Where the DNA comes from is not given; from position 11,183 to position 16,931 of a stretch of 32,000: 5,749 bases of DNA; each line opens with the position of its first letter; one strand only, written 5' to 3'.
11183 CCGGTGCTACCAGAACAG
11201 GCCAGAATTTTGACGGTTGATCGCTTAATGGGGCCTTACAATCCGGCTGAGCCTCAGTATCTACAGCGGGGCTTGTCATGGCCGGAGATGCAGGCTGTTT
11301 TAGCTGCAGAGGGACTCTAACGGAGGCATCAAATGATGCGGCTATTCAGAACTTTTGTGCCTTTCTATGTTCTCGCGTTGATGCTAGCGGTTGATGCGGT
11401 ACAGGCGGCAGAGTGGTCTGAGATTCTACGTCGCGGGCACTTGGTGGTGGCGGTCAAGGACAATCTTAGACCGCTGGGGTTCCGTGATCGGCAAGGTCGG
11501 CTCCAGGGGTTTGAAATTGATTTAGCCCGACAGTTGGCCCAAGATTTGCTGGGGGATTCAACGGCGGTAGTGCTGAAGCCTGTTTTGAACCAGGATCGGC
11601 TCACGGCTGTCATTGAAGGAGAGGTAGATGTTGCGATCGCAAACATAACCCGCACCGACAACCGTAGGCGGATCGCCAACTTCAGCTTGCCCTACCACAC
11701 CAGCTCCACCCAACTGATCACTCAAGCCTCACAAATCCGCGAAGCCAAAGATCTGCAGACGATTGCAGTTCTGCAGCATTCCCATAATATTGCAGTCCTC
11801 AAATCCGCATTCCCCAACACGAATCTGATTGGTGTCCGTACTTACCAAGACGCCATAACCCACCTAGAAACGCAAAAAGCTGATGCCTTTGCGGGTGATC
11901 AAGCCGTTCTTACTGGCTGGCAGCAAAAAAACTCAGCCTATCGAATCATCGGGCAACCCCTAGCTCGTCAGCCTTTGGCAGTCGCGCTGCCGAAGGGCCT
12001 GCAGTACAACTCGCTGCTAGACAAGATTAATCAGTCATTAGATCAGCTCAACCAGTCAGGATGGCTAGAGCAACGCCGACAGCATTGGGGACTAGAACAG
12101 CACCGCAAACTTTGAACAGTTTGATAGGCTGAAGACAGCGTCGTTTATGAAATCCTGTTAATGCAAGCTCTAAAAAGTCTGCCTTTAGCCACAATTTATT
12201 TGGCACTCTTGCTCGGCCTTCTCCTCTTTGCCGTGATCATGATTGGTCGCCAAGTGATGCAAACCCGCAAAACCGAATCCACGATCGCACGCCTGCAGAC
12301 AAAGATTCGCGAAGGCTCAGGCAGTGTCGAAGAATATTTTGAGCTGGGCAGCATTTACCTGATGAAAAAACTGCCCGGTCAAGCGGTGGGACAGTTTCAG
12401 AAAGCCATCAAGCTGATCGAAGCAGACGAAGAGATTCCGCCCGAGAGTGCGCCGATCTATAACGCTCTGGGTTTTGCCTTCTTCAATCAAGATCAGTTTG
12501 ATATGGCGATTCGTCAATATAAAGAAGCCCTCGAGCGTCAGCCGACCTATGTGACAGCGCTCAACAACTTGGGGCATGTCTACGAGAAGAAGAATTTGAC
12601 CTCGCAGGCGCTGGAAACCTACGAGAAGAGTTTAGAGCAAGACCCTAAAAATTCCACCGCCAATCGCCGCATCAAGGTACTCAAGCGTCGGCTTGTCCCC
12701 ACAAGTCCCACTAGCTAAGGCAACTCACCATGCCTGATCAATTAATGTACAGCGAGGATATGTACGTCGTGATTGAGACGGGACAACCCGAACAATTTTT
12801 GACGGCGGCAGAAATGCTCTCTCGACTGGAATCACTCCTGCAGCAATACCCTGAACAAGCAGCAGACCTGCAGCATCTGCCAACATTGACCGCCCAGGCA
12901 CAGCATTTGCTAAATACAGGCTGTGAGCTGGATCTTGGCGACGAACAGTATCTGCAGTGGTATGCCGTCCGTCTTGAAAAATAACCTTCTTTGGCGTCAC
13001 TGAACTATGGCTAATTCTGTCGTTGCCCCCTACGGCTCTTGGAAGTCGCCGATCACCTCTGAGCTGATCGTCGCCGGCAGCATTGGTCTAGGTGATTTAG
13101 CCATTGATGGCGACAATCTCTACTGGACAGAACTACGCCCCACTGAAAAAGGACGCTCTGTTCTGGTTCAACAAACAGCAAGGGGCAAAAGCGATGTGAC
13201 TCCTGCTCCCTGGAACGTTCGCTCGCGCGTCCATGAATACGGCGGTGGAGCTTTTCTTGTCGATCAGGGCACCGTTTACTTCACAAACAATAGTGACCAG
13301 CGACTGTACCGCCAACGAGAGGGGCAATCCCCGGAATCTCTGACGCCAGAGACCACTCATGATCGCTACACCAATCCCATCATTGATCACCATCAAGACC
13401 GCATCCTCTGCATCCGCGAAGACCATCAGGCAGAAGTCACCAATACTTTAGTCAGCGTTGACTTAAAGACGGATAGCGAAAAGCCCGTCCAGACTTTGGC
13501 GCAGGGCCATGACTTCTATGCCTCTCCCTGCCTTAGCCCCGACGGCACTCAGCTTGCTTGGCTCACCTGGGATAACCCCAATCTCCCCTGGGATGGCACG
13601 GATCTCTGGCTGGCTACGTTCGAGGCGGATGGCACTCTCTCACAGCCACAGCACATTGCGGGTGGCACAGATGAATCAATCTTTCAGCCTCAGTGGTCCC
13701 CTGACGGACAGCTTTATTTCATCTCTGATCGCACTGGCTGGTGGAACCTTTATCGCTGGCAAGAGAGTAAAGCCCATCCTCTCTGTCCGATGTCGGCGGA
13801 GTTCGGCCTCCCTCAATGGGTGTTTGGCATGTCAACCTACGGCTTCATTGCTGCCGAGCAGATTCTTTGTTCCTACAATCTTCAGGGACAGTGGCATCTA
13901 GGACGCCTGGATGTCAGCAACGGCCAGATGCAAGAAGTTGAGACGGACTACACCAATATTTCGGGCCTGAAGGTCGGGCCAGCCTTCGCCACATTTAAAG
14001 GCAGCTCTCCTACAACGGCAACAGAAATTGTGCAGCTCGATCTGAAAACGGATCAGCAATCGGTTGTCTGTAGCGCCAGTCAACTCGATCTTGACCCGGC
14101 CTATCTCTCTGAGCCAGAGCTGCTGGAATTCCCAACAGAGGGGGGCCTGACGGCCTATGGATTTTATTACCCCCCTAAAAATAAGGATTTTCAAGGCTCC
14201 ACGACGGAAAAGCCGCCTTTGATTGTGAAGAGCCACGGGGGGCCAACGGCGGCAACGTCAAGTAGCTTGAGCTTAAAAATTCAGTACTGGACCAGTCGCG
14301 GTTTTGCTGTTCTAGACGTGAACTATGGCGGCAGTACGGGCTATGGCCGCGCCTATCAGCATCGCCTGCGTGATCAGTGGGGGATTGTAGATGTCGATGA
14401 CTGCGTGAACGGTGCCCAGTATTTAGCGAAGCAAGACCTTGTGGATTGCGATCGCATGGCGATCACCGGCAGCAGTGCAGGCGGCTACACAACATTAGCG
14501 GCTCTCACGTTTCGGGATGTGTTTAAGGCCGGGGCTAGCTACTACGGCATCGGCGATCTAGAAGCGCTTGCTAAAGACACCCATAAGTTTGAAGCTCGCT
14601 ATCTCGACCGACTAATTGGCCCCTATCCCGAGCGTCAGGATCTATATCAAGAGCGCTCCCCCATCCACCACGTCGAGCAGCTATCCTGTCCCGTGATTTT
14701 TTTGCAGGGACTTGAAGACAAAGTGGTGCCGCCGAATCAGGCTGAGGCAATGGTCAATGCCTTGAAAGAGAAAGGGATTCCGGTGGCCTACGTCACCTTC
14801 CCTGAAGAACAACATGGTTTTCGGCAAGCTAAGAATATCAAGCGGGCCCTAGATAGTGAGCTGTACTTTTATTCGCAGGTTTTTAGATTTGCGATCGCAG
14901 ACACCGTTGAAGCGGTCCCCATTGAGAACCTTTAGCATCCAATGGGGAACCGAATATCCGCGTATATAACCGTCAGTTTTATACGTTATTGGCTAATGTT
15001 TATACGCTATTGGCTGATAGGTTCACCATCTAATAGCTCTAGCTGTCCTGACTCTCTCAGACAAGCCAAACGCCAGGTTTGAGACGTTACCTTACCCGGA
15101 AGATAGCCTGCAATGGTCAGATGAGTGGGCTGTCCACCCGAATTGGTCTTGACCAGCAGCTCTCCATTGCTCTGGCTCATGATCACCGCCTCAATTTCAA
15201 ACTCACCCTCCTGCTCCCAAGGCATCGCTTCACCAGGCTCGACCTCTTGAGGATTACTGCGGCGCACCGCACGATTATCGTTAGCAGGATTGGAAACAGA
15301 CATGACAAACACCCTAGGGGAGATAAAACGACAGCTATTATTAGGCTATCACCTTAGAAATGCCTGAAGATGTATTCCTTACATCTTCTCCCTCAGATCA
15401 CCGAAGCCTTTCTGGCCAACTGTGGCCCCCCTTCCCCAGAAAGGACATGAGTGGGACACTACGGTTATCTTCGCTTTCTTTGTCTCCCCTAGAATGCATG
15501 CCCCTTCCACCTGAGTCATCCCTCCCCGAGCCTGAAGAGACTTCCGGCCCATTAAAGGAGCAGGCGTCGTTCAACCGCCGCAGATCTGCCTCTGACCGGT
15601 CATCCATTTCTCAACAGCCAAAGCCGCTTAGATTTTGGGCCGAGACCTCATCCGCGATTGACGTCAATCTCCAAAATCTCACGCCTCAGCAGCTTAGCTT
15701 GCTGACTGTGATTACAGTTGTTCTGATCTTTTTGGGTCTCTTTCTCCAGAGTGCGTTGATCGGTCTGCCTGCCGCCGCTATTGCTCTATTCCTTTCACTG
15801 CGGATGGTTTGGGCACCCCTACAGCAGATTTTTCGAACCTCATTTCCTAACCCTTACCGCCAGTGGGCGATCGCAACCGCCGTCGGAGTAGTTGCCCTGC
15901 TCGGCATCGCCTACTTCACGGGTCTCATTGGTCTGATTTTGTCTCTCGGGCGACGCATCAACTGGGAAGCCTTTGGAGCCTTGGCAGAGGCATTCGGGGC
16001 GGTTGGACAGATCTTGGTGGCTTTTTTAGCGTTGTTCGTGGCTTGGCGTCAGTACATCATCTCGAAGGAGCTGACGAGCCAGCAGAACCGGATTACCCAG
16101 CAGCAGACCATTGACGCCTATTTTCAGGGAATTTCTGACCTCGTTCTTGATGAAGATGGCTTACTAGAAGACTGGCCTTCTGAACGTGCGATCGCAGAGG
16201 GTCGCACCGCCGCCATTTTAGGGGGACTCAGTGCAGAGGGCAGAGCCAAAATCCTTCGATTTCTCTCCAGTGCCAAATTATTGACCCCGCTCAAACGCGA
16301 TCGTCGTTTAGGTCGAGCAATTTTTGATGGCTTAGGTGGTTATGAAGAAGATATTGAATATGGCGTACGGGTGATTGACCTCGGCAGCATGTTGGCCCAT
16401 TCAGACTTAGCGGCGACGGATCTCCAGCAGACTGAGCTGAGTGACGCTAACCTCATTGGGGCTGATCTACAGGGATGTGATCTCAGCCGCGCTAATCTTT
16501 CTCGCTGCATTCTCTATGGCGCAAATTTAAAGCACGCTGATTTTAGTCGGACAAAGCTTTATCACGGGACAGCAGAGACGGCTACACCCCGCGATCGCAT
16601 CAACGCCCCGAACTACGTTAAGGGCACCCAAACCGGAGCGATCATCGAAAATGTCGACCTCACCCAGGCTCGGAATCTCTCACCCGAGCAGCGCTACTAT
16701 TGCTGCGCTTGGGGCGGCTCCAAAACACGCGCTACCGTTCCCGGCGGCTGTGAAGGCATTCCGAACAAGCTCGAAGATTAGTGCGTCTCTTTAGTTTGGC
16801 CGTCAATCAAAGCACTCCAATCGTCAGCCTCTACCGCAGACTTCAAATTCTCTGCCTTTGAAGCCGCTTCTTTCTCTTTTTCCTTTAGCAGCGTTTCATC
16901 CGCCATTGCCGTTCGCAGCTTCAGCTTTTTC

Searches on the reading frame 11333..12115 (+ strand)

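Call 117: search_protein_families(library=pfam, proteins=[window:11333-12115:+], max_evalue=0.00001)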
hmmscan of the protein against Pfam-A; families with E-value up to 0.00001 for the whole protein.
window:11333-12115:+ (260 aa): 1 family
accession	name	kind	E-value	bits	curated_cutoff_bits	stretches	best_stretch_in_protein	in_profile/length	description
PF00497.25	SBP_bac_3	-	6.1e-25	87.9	26.4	1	37-253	1-130/132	Bacterial extracellular solute-binding proteins, family 3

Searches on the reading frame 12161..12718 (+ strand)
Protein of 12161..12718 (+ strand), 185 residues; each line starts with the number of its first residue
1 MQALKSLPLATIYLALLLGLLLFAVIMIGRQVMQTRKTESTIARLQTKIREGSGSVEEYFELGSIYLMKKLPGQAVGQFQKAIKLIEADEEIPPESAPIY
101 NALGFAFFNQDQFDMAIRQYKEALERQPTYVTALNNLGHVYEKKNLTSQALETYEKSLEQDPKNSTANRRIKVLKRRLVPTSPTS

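Call 117: search_protein_families(library=pfam, proteins=[window:12161-12718:+], max_evalue=0.00001)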
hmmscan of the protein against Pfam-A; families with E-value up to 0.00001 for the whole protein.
window:12161-12718:+ (185 aa): 11 families
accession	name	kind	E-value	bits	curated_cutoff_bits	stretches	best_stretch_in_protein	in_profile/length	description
PF00515.34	TPR_1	-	1e-21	76.2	27.8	2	133-164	3-34/34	Tetratricopeptide repeat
PF07719.23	TPR_2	-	8.1e-19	66.6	27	1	98-130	2-34/34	Tetratricopeptide repeat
PF13414.12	TPR_11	-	2.1e-15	56.5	26.8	1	106-144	3-41/42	TPR repeat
PF13181.12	TPR_8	-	6.3e-15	54.4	25.7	0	132-164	2-34/34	Tetratricopeptide repeat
PF13431.12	TPR_17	-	7.8e-15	54.3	24.4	0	120-151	2-33/34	Tetratricopeptide repeat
PF13424.12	TPR_12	-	1.6e-11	44.7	30.1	1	97-160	3-74/77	Tetratricopeptide repeat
PF13428.12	TPR_14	-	1.1e-09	38.5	23.5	0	100-138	4-42/44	Tetratricopeptide repeat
PF13432.12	TPR_16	-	4.7e-09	37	32.7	1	104-164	4-64/65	Tetratricopeptide repeat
PF13176.12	TPR_7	-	3e-08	33.6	27.9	0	133-163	1-33/36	Tetratricopeptide repeat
PF14559.12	TPR_19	-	5.4e-08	33.5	25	1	110-165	4-59/68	Tetratricopeptide repeat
PF13374.12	TPR_10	-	1.5e-06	28.5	27.5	0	100-126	5-31/42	Tetratricopeptide repeat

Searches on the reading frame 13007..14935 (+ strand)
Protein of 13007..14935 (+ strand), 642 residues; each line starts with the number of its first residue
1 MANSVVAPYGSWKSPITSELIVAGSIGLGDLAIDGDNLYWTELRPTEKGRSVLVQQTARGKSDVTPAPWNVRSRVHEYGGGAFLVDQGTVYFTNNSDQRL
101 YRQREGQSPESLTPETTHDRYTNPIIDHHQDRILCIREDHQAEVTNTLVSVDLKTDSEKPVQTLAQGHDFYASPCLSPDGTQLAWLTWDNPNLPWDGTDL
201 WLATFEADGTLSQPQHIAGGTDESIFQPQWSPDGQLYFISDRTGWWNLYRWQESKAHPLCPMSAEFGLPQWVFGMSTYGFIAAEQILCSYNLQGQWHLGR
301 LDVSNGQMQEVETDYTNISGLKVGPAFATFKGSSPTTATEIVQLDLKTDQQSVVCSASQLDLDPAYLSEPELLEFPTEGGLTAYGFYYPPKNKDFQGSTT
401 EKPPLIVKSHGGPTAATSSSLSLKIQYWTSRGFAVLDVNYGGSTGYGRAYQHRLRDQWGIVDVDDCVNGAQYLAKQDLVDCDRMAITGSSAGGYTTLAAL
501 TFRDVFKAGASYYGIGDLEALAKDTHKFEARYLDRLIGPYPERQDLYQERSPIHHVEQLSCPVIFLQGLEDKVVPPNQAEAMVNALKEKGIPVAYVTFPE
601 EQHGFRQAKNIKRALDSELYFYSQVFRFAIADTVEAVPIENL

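Call 117: search_protein_families(library=pfam, proteins=[window:13007-14935:+], max_evalue=0.00001)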
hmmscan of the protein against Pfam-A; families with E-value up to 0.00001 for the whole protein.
window:13007-14935:+ (642 aa): 7 families
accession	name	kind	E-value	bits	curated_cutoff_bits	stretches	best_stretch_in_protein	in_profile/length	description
PF00326.27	Peptidase_S9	-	1e-54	185.7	22.6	1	420-626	2-210/213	Prolyl oligopeptidase family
PF20434.5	BD-FAE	-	4.7e-13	49.6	26.8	1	400-586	10-215/215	BD-FAE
PF01738.24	DLH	-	1e-10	42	21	1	469-611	84-194/217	Dienelactone hydrolase family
PF02129.25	Peptidase_S15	-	1.2e-06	28.9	23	0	540-595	202-252/262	X-Pro dipeptidyl-peptidase (S15 family)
PF07676.18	PD40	-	3.9e-06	27.1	20.9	0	224-250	10-38/38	WD40-like Beta Propeller Repeat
PF07859.19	Abhydrolase_3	-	6.4e-06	26.5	25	0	463-605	49-208/210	alpha/beta hydrolase fold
PF05448.18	AXE1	-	8.1e-06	25.3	21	0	465-608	159-312/321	Acetyl xylan esterase (AXE1)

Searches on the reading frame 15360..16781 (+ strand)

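Call 117: search_protein_families(library=pfam, proteins=[window:15360-16781:+], max_evalue=0.00001)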
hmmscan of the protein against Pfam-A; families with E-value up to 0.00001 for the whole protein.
window:15360-16781:+ (473 aa): 1 family
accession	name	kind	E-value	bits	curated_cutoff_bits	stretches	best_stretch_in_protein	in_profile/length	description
PF00805.28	Pentapeptide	-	7e-21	73.9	20.2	2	363-400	1-38/40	Pentapeptide repeats (8 copies)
